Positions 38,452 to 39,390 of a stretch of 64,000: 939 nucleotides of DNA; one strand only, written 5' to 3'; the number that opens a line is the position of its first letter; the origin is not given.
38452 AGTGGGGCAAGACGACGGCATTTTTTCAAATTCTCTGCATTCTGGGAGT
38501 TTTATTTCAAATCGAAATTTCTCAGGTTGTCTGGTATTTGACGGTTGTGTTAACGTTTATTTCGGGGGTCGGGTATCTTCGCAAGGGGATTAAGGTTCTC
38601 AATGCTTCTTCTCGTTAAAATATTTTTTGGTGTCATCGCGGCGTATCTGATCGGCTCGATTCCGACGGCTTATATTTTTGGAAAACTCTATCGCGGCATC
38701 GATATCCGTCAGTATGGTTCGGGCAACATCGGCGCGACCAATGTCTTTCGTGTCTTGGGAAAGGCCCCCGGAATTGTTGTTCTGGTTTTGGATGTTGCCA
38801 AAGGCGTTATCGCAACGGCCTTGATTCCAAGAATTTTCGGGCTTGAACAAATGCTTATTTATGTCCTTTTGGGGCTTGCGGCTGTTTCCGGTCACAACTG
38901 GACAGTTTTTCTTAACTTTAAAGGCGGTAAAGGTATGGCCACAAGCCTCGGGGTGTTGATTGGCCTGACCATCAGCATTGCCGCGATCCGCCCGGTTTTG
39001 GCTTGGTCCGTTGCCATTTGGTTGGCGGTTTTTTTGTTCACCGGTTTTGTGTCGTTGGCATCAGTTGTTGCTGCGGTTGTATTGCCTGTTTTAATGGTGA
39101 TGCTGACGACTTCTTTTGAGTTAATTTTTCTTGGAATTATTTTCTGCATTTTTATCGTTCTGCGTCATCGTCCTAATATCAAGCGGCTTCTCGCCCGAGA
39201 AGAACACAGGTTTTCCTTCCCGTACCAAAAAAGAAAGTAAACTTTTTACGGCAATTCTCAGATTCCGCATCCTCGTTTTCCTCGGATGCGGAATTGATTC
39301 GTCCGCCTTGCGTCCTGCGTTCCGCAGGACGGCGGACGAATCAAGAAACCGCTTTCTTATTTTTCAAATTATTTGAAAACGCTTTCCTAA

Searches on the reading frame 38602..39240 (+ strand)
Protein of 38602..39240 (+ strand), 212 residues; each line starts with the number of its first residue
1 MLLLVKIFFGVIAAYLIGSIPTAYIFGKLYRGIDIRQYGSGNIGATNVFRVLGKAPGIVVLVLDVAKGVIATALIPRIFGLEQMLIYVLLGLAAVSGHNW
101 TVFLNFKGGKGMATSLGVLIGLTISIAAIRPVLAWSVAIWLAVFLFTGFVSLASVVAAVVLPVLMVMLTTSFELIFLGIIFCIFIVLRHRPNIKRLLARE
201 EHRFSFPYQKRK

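Call 8: search_protein_families(library=pfam, proteins=[window:38602-39240:+], max_evalue=1)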
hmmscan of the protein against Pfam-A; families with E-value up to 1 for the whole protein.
window:38602-39240:+ (212 aa): 2 families
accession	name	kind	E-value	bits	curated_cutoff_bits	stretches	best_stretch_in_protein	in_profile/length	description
PF02660.20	G3P_acyltransf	-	1.5e-54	184.9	24.1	1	13-196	1-164/164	Glycerol-3-phosphate acyltransferase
PF24358.1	ABCC10_N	-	0.09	12.7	26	1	118-189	127-197/200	ABCC10 N-terminal domain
